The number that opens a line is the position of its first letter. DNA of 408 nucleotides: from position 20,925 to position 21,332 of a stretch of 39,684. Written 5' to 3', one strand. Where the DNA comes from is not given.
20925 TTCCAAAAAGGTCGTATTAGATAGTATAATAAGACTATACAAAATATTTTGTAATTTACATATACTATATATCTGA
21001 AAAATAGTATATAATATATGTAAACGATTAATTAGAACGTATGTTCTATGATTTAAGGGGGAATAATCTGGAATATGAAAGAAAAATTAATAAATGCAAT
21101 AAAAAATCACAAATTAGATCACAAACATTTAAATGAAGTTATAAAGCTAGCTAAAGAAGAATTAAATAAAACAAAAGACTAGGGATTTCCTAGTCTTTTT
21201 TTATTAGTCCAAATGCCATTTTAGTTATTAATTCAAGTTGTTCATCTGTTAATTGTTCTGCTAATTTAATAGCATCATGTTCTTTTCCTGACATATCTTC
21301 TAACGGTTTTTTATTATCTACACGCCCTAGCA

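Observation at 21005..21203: Candidate LexA (SOS) box guarding a 35-codon ORF in the lysogeny switch, next to a repressor too short to self-cleave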

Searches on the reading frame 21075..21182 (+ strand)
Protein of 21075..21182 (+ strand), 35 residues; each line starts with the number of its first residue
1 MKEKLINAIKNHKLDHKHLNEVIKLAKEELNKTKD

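Call 7: search_protein_families(library=pfam, proteins=[window:21075-21182:+], max_evalue=0.01)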
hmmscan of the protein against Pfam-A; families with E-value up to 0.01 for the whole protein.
window:21075-21182:+ (35 aa): 0 families

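Call 8: search_protein_families(library=phrogs, proteins=[window:21075-21182:+], max_evalue=0.01)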
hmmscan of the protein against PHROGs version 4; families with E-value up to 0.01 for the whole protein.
window:21075-21182:+ (35 aa): 0 families

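Call 10: find_encoding_contigs(protein=window:21075-21182:+, flank=4000, max_places=10)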
Protein window:21075-21182:+ (35 aa): 24 contigs read that carry it; 10 places shown.
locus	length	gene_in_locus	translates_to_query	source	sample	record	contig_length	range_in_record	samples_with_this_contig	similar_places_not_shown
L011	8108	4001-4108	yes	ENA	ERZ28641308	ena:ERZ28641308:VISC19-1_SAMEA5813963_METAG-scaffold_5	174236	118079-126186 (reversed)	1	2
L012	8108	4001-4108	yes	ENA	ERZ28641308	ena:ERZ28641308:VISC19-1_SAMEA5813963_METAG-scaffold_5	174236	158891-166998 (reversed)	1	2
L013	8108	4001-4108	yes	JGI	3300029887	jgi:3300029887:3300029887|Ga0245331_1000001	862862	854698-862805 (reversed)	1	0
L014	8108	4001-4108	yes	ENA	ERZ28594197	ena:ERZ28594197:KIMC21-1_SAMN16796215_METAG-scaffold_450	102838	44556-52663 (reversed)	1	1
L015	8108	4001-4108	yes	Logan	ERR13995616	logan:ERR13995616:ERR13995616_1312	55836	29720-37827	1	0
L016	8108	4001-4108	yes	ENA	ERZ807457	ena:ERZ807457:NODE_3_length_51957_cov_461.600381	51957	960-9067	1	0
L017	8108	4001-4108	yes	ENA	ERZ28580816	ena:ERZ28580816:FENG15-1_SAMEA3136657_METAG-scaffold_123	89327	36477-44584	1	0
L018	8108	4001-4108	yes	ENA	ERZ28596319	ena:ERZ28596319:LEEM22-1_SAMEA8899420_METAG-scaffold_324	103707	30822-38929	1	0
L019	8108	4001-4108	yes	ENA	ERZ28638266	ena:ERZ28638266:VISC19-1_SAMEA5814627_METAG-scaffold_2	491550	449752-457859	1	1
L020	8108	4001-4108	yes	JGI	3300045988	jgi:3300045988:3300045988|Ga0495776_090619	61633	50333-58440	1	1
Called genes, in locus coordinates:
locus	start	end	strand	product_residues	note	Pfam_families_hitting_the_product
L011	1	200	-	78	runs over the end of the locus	-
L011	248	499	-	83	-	-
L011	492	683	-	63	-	-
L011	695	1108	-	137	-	-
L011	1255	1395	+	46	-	-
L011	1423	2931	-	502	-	PF00239:Resolvase, PF07508:Recombinase, PF13408:Zn_ribbon_recom (weak)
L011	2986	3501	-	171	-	PF14472:DUF4429, PF09851:SHOCT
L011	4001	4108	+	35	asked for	-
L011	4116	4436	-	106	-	PF12844:HTH_19, PF13560:HTH_31, PF01381:HTH_3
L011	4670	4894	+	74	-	PF12844:HTH_19, PF13443:HTH_26 (weak), PF13560:HTH_31, PF01381:HTH_3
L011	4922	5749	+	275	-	PF09669:Phage_pRha, PF03374:ANT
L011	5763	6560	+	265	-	PF02498:Bro-N, PF03374:ANT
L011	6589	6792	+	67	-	-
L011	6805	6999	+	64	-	PF12844:HTH_19 (weak), PF13443:HTH_26, PF13560:HTH_31 (weak), PF01381:HTH_3, PF13744:HTH_37 (weak)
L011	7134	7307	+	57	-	-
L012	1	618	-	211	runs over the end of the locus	PF06161:DUF975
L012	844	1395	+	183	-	PF13379:NMT1_2, PF09084:NMT1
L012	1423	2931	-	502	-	PF00239:Resolvase, PF07508:Recombinase, PF13408:Zn_ribbon_recom (weak)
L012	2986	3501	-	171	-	PF14472:DUF4429, PF09851:SHOCT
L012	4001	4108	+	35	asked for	-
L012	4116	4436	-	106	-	PF12844:HTH_19, PF13560:HTH_31, PF01381:HTH_3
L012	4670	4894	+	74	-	PF12844:HTH_19, PF13443:HTH_26 (weak), PF13560:HTH_31, PF01381:HTH_3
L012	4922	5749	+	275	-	PF09669:Phage_pRha, PF03374:ANT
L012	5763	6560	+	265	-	PF02498:Bro-N, PF03374:ANT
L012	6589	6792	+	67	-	-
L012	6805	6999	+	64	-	PF12844:HTH_19 (weak), PF13443:HTH_26, PF13560:HTH_31 (weak), PF01381:HTH_3, PF13744:HTH_37 (weak)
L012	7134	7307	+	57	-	-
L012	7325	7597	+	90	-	-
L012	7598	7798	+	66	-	-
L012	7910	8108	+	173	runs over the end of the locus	PF05565:Sipho_Gp157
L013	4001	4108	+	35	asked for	-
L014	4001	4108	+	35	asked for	-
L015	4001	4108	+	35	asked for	-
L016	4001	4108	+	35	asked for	-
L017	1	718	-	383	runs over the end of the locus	PF07653:SH3_2 (faint), PF08239:SH3_3, PF18348:SH3_16 (faint), PF00018:SH3_1 (faint), PF06347:SH3_4 (weak), PF08239:SH3_3, PF00877:NLPC_P60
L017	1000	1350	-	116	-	PF05067:Mn_catalase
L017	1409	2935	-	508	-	PF00239:Resolvase, PF07508:Recombinase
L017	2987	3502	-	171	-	PF14472:DUF4429, PF09851:SHOCT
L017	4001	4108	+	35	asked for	-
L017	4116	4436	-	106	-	PF12844:HTH_19, PF13560:HTH_31, PF01381:HTH_3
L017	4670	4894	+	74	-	PF12844:HTH_19, PF13443:HTH_26 (weak), PF13560:HTH_31, PF01381:HTH_3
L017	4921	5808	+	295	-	PF08346:AntA, PF03374:ANT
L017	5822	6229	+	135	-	-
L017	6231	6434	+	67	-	-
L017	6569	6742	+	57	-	-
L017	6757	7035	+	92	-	-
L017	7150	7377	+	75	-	-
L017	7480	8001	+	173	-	PF05565:Sipho_Gp157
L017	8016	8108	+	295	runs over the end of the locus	PF03837:RecT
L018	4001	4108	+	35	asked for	-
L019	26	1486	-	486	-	-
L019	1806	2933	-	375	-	PF14657:Arm-DNA-bind_4, PF14659:Phage_int_SAM_3, PF00589:Phage_integrase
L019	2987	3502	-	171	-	PF14472:DUF4429, PF09851:SHOCT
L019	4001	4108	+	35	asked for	-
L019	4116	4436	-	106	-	PF12844:HTH_19, PF13560:HTH_31, PF01381:HTH_3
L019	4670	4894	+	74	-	PF12844:HTH_19, PF13443:HTH_26 (weak), PF13560:HTH_31, PF01381:HTH_3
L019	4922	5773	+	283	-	PF09669:Phage_pRha, PF03374:ANT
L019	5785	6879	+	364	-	PF08346:AntA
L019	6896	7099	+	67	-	-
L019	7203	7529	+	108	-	-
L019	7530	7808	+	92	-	-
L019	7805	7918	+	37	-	-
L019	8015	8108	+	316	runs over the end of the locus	PF09588:YqaJ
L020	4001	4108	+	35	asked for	-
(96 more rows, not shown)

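Call 21: search_protein_representatives(protein=window:21075-21179:+)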
Query: 35 residues. Proteins with E-value up to 0.001 (for the whole library): 5; up to 1e-10: 2; up to 1e-30: 0. The best 5 are listed.
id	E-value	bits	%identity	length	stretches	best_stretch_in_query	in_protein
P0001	8.5e-13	61.3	97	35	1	1-35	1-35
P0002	7.2e-12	58.5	33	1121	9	9-34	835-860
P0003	2.2e-06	42.2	49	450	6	3-17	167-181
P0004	4.8e-05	38.2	42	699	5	4-26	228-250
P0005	2.2e-04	36.2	48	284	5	2-17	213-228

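Call 27: list_cluster_members(proteins=[L012:844-1392:+, L017:1000-1347:-, L019:26-1483:-])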
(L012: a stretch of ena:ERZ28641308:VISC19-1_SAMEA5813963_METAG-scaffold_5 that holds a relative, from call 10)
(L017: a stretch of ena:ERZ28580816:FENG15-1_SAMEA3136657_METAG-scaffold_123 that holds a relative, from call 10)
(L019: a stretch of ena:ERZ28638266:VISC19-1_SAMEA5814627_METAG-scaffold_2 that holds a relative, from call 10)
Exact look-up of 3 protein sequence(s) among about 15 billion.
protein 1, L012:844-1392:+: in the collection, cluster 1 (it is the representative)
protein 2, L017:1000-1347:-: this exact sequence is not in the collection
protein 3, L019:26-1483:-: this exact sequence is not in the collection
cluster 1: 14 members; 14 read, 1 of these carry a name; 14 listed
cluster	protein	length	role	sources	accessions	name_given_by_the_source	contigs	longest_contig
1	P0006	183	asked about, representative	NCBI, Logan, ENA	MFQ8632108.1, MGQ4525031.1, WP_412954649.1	MAG: ABC transporter substrate-binding protein [Intestinibacter bartlettii]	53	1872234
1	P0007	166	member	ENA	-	-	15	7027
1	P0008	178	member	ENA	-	-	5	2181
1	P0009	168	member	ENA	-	-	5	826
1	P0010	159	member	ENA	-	-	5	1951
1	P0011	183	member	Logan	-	-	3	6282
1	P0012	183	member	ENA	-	-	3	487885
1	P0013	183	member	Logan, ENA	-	-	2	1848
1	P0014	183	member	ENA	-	-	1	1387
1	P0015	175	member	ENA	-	-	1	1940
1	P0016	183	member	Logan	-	-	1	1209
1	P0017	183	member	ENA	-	-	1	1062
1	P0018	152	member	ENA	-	-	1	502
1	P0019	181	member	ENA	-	-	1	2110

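Call 77: search_solved_structures(query=A3, max_evalue=10)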
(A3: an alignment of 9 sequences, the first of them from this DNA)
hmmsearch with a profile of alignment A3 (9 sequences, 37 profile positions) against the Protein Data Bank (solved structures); distinct sequences matched with E-value up to 10: 2.
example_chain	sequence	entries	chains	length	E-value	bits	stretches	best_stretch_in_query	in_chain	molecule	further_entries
3ajw_A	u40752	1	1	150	0.02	18.3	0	5-14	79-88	Flagellar fliJ protein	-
7zm7_F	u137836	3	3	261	1.4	12.4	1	4-31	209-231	NADH-ubiquinone oxidoreductase-like protein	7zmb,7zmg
